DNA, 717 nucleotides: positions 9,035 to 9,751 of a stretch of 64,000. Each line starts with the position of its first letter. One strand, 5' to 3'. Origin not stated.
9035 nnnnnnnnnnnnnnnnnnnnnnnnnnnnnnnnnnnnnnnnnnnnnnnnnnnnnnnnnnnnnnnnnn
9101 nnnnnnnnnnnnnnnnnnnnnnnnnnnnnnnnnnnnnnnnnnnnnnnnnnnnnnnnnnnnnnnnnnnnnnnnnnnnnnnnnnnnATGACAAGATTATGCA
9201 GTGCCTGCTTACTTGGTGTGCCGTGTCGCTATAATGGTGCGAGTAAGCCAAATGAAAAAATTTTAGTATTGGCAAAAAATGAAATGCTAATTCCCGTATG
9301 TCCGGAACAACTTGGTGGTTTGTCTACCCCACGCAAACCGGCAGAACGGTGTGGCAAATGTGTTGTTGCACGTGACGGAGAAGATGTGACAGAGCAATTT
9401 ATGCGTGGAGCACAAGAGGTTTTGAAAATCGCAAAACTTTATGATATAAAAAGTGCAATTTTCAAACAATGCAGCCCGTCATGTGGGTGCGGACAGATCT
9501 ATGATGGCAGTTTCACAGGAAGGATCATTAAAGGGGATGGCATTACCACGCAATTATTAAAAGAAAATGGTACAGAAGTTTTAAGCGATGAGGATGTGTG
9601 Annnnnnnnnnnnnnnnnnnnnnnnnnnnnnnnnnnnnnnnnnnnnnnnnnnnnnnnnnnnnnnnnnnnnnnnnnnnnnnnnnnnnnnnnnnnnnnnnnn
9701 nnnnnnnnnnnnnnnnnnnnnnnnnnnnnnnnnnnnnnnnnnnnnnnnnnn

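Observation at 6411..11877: Island of nucleotide house-cleaning / modified-nucleotide salvage genes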

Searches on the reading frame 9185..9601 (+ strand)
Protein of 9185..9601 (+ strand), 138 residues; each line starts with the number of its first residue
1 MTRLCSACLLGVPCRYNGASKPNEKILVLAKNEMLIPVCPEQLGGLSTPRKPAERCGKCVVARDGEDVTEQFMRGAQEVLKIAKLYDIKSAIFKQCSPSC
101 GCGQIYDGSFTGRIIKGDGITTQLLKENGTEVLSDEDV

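Call 4: search_protein_families(library=pfam, proteins=[window:9185-9601:+], max_evalue=0.01)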
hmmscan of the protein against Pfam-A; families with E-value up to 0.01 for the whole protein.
window:9185-9601:+ (138 aa): 1 family
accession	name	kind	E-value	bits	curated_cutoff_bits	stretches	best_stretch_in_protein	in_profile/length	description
PF04463.17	2-thiour_desulf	-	4.2e-44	150.4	34.7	1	5-137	3-141/141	2-thiouracil desulfurase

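Call 5: search_protein_families(library=ncbifam, proteins=[window:9185-9601:+], max_evalue=0.01)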
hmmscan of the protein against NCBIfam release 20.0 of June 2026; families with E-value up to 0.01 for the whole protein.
window:9185-9601:+ (138 aa): 0 families

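Call 12: find_encoding_contigs(protein=window:9185-9601:+, flank=10000, max_places=6)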
Protein window:9185-9601:+ (138 aa): 1 contig read that carries it; 1 place shown.
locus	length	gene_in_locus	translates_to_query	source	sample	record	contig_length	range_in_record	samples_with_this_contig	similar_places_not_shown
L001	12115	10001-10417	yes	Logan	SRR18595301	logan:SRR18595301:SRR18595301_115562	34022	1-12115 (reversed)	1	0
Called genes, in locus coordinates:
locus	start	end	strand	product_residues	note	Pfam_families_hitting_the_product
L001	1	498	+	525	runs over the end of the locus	-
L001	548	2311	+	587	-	PF13231:PMT_2 (weak)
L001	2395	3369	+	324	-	PF14257:DUF4349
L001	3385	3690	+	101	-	PF03819:MazG (faint), PF12643:MazG-like (weak)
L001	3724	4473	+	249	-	PF04402:SIMPL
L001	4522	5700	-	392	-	PF07690:MFS_1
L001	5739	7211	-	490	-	PF01943:Polysacc_synt, PF13440:Polysacc_synt_3, PF03023:MurJ, PF01554:MatE (weak)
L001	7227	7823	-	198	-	PF02223:Thymidylate_kin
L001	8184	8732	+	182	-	PF00293:NUDIX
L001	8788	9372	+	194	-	PF01966:HD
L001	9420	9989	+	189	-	PF08433:KTI12 (weak), PF13401:AAA_22 (weak), PF13671:AAA_33, PF13238:AAA_18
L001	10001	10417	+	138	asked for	PF04463:2-thiour_desulf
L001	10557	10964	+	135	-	PF11969:DcpS_C, PF01230:HIT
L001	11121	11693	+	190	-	PF01300:Sua5_yciO_yrdC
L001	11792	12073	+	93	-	-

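Call 23: find_homologous_proteins(query=window:9185-9601:+, max_evalue=1e-10)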
Query window:9185-9601:+ (138 aa): 7969 proteins with E <= 1e-10 among 8000 candidates; the best 120 are listed.
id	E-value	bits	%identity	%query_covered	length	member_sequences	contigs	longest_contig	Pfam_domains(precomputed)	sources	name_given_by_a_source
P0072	2.4e-87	308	100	100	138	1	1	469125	PF04463.18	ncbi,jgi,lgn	ncbi:MAG: DUF523 domain-containing protein [Parcubacteria group bacterium]|jgi:uncharacterized prote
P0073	3.1e-66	239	79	100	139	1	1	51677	PF04463.18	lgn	-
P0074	5.0e-65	236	74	100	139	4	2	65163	PF04463.18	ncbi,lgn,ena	-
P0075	1.5e-63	231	72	100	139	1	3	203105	PF04463.18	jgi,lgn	jgi:uncharacterized protein YbbK (DUF523 family)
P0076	3.2e-60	220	72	99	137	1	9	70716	PF04463.18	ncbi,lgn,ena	-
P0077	7.1e-60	219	70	99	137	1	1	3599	PF04463.18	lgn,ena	-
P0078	3.4e-59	217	70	99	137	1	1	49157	PF04463.18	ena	-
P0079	1.6e-58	214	71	99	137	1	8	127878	PF04463.18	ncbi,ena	-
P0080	1.8e-58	214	69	99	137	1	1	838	PF04463.18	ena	-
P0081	1.8e-58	214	68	99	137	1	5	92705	PF04463.18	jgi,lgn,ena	-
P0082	2.4e-58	214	68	99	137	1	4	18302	PF04463.18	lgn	-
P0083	2.9e-58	214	67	99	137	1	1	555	PF04463.18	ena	-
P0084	4.6e-58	213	68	99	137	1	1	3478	PF04463.18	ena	-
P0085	5.9e-58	213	70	99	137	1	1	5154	PF04463.18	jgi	jgi:uncharacterized protein YbbK (DUF523 family)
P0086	7.6e-58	212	69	99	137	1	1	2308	PF04463.18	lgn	-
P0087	7.7e-58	212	67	99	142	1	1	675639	PF04463.18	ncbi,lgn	ncbi:MAG: DUF523 domain-containing protein [Candidatus Nealsonbacteria bacterium]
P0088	8.9e-58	212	68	99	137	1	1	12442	PF04463.18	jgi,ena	-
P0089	1.2e-57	212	68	99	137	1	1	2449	PF04463.18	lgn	-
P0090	1.5e-57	211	69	99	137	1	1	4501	PF04463.18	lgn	-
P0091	1.5e-57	211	69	99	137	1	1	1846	PF04463.18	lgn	-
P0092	1.8e-57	211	71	99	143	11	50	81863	PF04463.18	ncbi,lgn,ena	-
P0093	1.9e-57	211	69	99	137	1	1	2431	PF04463.18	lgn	-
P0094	2.1e-57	211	69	99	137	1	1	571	PF04463.18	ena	-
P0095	5.0e-57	210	68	99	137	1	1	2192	PF04463.18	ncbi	-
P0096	5.1e-57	210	68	99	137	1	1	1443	PF04463.18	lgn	-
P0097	5.2e-57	210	68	99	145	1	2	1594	PF04463.18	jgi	-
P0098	5.6e-57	209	67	99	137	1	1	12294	PF04463.18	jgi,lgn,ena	-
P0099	6.0e-57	209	69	99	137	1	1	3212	PF04463.18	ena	-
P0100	7.7e-57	209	70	98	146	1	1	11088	PF04463.18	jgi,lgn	-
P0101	8.9e-57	209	68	99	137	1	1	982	PF04463.18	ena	-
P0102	9.6e-57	209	69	99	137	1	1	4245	PF04463.18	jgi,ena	-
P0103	1.3e-56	208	67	98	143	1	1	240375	PF04463.18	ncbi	-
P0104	1.4e-56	208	66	99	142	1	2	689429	PF04463.18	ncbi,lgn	ncbi:MAG: DUF523 domain-containing protein [Candidatus Nealsonbacteria bacterium]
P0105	2.0e-56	208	67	98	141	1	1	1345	PF04463.18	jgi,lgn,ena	-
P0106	2.2e-56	208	66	99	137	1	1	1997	PF04463.18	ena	-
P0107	2.2e-56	208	69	98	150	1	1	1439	PF04463.18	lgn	-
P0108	2.3e-56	207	65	99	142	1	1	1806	PF04463.18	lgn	-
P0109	2.3e-56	207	68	99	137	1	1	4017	PF04463.18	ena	-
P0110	2.3e-56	207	68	99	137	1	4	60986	PF04463.18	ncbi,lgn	-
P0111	2.5e-56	207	68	99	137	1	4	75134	PF04463.18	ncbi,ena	-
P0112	2.5e-56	207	67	99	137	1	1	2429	PF04463.18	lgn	-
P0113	2.8e-56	207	67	99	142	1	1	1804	PF04463.18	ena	-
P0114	2.9e-56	207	66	99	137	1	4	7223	PF04463.18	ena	-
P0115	3.0e-56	207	70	99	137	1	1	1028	PF04463.18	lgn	-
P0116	3.1e-56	207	68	99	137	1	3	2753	PF04463.18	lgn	-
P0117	3.6e-56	207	64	100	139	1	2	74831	PF04463.18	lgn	-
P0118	4.1e-56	207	68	99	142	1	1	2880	PF04463.18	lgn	-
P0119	4.5e-56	207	65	99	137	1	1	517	PF04463.18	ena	-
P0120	5.0e-56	206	68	99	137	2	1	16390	PF04463.18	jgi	jgi:uncharacterized protein YbbK (DUF523 family)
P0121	5.1e-56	206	65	99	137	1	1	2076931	PF04463.18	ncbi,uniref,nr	ncbi:hypothetical protein Asulf_00287 [Archaeoglobus sulfaticallidus PM70-1]|uniref:Uncharacterized 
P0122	5.3e-56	206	65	99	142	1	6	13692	PF04463.18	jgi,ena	-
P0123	6.6e-56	206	68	97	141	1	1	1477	PF04463.18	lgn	-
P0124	6.7e-56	206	63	99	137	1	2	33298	PF04463.18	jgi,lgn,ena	-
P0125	8.6e-56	206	65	99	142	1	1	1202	PF04463.18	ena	-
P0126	9.7e-56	205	67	98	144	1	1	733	PF04463.18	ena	-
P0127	1.0e-55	205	68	99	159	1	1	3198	PF04463.18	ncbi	-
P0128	1.0e-55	205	67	99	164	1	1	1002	PF04463.18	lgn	-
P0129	1.1e-55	205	67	99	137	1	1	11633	PF04463.18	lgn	-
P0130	1.3e-55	205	65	100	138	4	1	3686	PF04463.18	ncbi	-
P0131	1.4e-55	205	68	99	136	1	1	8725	PF04463.18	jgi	jgi:uncharacterized protein YbbK (DUF523 family)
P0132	1.4e-55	205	67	99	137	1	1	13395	PF04463.18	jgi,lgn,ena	-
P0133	1.4e-55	205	65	99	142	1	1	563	PF04463.18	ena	-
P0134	1.5e-55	205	62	99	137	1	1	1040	PF04463.18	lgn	-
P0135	1.5e-55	205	65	99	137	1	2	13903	PF04463.18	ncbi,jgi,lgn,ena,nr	ncbi:DUF523 domain-containing protein [Patescibacteria group bacterium]|nr:DUF523 domain-containing 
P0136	1.7e-55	205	67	99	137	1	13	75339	PF04463.18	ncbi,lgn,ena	-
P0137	1.9e-55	205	68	99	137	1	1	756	PF04463.18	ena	-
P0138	2.0e-55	204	65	99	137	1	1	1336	PF04463.18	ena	-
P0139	2.5e-55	204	65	99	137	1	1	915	PF04463.18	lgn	-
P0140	2.6e-55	204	67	98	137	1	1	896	PF04463.18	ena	-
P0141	2.7e-55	204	65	99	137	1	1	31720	PF04463.18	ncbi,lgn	-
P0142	3.2e-55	204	65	99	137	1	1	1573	PF04463.18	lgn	-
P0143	3.5e-55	204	65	99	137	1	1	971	PF04463.18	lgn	-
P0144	4.0e-55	203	66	99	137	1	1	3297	PF04463.18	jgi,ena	-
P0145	4.0e-55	203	67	99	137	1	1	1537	PF04463.18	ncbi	-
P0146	4.3e-55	203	68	99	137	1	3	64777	PF04463.18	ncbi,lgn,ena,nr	ncbi:MAG: DUF523 domain-containing protein [Candidatus Omnitrophica bacterium]|nr:DUF523 domain-cont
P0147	4.3e-55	203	65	99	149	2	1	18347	PF04463.18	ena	-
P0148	5.3e-55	203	65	99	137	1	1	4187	PF04463.18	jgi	-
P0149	5.5e-55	203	65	99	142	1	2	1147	PF04463.18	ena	-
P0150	5.5e-55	203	66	99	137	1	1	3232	PF04463.18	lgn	-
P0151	6.0e-55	203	65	99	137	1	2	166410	PF04463.18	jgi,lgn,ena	-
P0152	7.0e-55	203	66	98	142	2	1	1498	PF04463.18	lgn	-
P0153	7.7e-55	203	66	99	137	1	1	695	PF04463.18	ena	-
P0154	7.8e-55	203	67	98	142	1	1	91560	PF04463.18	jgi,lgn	jgi:uncharacterized protein YbbK (DUF523 family)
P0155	8.0e-55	202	64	98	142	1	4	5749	PF04463.18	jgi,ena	-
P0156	8.4e-55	202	67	98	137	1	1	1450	PF04463.18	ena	-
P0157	9.8e-55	202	66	99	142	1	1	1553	PF04463.18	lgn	-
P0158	1.1e-54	202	65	99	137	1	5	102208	PF04463.18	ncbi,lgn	ncbi:MAG: DUF523 domain-containing protein [Candidatus Bathyarchaeia archaeon]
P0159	1.1e-54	202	65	99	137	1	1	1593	PF04463.18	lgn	-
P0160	1.1e-54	202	65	99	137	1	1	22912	PF04463.18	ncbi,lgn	-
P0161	1.4e-54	202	67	98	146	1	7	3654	PF04463.18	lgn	-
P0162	1.4e-54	202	67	99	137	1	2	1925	PF04463.18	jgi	-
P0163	1.5e-54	202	64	99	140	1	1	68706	PF04463.18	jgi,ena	-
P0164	1.6e-54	201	66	99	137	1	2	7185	PF04463.18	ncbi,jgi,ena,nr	ncbi:DUF523 domain-containing protein [Archaeoglobales archaeon]|nr:MAG: DUF523 domain-containing pr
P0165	1.8e-54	201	63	99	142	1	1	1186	PF04463.18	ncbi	-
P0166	1.8e-54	201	65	99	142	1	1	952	PF04463.18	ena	-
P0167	1.8e-54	201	65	99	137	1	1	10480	PF04463.18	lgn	-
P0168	2.0e-54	201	63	100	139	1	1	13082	PF04463.18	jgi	jgi:uncharacterized protein YbbK (DUF523 family)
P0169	2.0e-54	201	65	99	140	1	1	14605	PF04463.18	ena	-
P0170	2.0e-54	201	64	99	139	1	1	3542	PF04463.18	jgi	-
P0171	2.1e-54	201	65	99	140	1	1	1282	PF04463.18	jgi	jgi:uncharacterized protein YbbK (DUF523 family)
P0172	2.1e-54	201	64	99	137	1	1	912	PF04463.18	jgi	-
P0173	2.4e-54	201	66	98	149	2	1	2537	PF04463.18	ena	-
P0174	2.4e-54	201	66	99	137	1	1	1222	PF04463.18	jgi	jgi:uncharacterized protein YbbK (DUF523 family)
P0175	2.5e-54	201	65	99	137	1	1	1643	PF04463.18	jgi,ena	-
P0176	2.5e-54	201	66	98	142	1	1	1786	PF04463.18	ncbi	-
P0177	2.5e-54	201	63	99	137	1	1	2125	PF04463.18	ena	-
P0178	2.6e-54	201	65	99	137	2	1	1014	PF04463.18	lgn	-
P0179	2.7e-54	201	65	99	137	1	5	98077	PF04463.18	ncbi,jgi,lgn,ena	-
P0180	2.7e-54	201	65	99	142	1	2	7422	PF04463.18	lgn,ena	-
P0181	2.7e-54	201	65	99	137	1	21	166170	PF04463.18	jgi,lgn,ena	jgi:uncharacterized protein YbbK (DUF523 family)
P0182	3.0e-54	201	64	99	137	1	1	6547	PF04463.18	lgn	-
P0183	3.0e-54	201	65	99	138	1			PF04463.18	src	-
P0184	3.1e-54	201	64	99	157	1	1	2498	PF04463.18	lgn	-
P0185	3.1e-54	201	65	99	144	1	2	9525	PF04463.18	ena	-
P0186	3.1e-54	201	64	99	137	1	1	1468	PF04463.18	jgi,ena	-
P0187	3.1e-54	201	65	99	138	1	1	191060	PF04463.18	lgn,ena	-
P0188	3.2e-54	201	64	99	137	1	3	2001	PF04463.18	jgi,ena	-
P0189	3.2e-54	201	67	98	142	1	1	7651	PF04463.18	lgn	-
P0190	3.2e-54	201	65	99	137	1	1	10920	PF04463.18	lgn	-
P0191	3.6e-54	200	65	99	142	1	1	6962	PF04463.18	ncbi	-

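Call 24: find_encoding_contigs(protein=P0073, flank=7000, max_places=2)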
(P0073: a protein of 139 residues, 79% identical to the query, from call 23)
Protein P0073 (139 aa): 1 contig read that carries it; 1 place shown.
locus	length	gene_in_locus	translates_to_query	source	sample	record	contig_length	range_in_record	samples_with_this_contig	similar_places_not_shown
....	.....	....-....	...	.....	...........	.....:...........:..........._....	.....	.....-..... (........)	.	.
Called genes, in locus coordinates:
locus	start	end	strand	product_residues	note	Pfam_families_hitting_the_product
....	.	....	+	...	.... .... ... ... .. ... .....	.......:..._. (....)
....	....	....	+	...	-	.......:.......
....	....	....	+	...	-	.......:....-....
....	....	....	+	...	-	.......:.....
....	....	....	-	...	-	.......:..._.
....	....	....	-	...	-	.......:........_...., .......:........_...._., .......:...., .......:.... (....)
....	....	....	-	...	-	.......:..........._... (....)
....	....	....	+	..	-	-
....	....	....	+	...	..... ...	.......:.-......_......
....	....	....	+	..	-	-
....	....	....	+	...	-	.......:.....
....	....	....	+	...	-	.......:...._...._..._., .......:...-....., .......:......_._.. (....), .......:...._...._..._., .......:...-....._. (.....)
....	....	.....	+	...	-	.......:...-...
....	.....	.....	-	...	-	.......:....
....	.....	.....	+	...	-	-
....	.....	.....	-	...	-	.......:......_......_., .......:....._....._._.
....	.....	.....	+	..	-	-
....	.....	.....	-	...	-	-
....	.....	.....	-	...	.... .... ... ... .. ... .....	-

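Call 25: find_encoding_contigs(protein=P0074, flank=7000, max_places=2)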
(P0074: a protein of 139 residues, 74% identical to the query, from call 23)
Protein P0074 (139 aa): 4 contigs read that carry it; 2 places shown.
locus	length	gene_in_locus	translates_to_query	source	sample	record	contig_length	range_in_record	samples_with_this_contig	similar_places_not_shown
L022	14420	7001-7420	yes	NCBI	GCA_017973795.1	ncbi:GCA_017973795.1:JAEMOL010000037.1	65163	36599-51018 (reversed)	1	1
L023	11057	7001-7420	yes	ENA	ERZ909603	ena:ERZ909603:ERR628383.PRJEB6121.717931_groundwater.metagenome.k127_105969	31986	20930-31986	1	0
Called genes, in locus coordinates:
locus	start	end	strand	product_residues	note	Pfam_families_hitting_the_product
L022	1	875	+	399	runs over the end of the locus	PF04922:DIE2_ALG10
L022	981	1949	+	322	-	PF14257:DUF4349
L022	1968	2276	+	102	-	PF12643:MazG-like (weak)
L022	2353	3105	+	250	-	PF04402:SIMPL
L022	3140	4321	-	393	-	PF07690:MFS_1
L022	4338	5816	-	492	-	PF01943:Polysacc_synt, PF13440:Polysacc_synt_3, PF03023:MurJ, PF01554:MatE (weak)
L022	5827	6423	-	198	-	PF02223:Thymidylate_kin (weak)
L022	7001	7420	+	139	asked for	PF04463:2-thiour_desulf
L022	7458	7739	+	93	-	-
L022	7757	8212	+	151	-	PF00293:NUDIX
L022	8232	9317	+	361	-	PF01820:Dala_Dala_lig_N, PF02222:ATP-grasp, PF02786:CPSase_L_D2 (weak), PF07478:Dala_Dala_lig_C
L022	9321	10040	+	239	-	PF00730:HhH-GPD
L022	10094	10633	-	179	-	-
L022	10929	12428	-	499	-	PF01139:RtcB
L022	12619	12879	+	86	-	-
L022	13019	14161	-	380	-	PF00534:Glycos_transf_1, PF13692:Glyco_trans_1_4, PF13524:Glyco_trans_1_2 (weak)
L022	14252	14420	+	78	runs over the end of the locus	-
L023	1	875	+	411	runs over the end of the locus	PF04922:DIE2_ALG10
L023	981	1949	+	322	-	PF14257:DUF4349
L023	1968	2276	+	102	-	PF12643:MazG-like (weak)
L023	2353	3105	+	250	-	PF04402:SIMPL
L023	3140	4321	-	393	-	PF07690:MFS_1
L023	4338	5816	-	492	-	PF01943:Polysacc_synt, PF13440:Polysacc_synt_3, PF03023:MurJ, PF01554:MatE (weak)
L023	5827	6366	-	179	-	-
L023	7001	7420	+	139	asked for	PF04463:2-thiour_desulf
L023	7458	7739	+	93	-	-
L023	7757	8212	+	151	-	PF00293:NUDIX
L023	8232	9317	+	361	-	PF01820:Dala_Dala_lig_N, PF02222:ATP-grasp, PF02786:CPSase_L_D2 (weak), PF07478:Dala_Dala_lig_C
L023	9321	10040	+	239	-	PF00730:HhH-GPD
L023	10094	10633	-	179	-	-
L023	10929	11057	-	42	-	?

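Call 26: find_encoding_contigs(protein=P0075, flank=7000, max_places=2)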
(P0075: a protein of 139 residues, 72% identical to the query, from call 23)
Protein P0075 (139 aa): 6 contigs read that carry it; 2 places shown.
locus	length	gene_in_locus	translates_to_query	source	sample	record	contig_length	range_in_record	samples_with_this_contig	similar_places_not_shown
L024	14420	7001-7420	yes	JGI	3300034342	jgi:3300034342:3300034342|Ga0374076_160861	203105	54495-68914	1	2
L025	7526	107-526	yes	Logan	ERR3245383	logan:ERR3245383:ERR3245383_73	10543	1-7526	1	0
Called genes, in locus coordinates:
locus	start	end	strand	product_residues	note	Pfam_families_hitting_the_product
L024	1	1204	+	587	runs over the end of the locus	PF13231:PMT_2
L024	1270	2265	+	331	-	PF14257:DUF4349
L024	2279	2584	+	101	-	PF12643:MazG-like (weak)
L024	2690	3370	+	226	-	PF04402:SIMPL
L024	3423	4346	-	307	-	PF07690:MFS_1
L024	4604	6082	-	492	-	PF01943:Polysacc_synt, PF13440:Polysacc_synt_3, PF03023:MurJ, PF01554:MatE (weak)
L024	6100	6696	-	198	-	PF02223:Thymidylate_kin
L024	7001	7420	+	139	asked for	PF04463:2-thiour_desulf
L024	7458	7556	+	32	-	-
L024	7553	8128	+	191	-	PF01583:APS_kinase (faint), PF06414:Zeta_toxin (weak), PF08433:KTI12 (weak), PF13671:AAA_33, PF13207:AAA_17 (weak), PF13238:AAA_18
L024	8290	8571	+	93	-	-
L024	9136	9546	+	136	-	PF05014:Nuc_deoxyrib_tr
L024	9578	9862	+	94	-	-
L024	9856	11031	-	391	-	PF01820:Dala_Dala_lig_N, PF02786:CPSase_L_D2 (faint), PF02222:ATP-grasp, PF07478:Dala_Dala_lig_C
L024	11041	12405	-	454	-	PF08245:Mur_ligase_M, PF02875:Mur_ligase_C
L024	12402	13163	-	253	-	PF12146:Hydrolase_4, PF00561:Abhydrolase_1, PF12697:Abhydrolase_6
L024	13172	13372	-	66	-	-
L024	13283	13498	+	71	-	-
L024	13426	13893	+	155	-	PF00730:HhH-GPD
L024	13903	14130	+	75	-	-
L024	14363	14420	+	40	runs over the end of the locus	-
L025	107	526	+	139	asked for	PF04463:2-thiour_desulf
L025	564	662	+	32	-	-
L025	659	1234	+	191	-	PF01583:APS_kinase (faint), PF06414:Zeta_toxin (weak), PF08433:KTI12 (weak), PF13671:AAA_33, PF13207:AAA_17 (weak), PF13238:AAA_18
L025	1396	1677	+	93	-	-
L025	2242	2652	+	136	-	PF05014:Nuc_deoxyrib_tr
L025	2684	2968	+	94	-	-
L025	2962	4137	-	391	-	PF01820:Dala_Dala_lig_N, PF02786:CPSase_L_D2 (faint), PF02222:ATP-grasp, PF07478:Dala_Dala_lig_C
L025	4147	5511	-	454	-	PF08245:Mur_ligase_M, PF02875:Mur_ligase_C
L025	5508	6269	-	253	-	PF12146:Hydrolase_4, PF00561:Abhydrolase_1, PF12697:Abhydrolase_6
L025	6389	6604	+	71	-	-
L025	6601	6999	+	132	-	PF00730:HhH-GPD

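Call 31: search_solved_structures(query=window:9185-9601:+, max_evalue=0.001, show_alignments=1)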
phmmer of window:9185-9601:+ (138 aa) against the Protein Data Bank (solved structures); distinct sequences matched with E-value up to 0.001: 1.
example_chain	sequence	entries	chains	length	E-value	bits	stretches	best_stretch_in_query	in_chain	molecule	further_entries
6z92_A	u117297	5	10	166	1.7e-30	109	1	4-136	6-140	DUF523 domain-containing protein | TudS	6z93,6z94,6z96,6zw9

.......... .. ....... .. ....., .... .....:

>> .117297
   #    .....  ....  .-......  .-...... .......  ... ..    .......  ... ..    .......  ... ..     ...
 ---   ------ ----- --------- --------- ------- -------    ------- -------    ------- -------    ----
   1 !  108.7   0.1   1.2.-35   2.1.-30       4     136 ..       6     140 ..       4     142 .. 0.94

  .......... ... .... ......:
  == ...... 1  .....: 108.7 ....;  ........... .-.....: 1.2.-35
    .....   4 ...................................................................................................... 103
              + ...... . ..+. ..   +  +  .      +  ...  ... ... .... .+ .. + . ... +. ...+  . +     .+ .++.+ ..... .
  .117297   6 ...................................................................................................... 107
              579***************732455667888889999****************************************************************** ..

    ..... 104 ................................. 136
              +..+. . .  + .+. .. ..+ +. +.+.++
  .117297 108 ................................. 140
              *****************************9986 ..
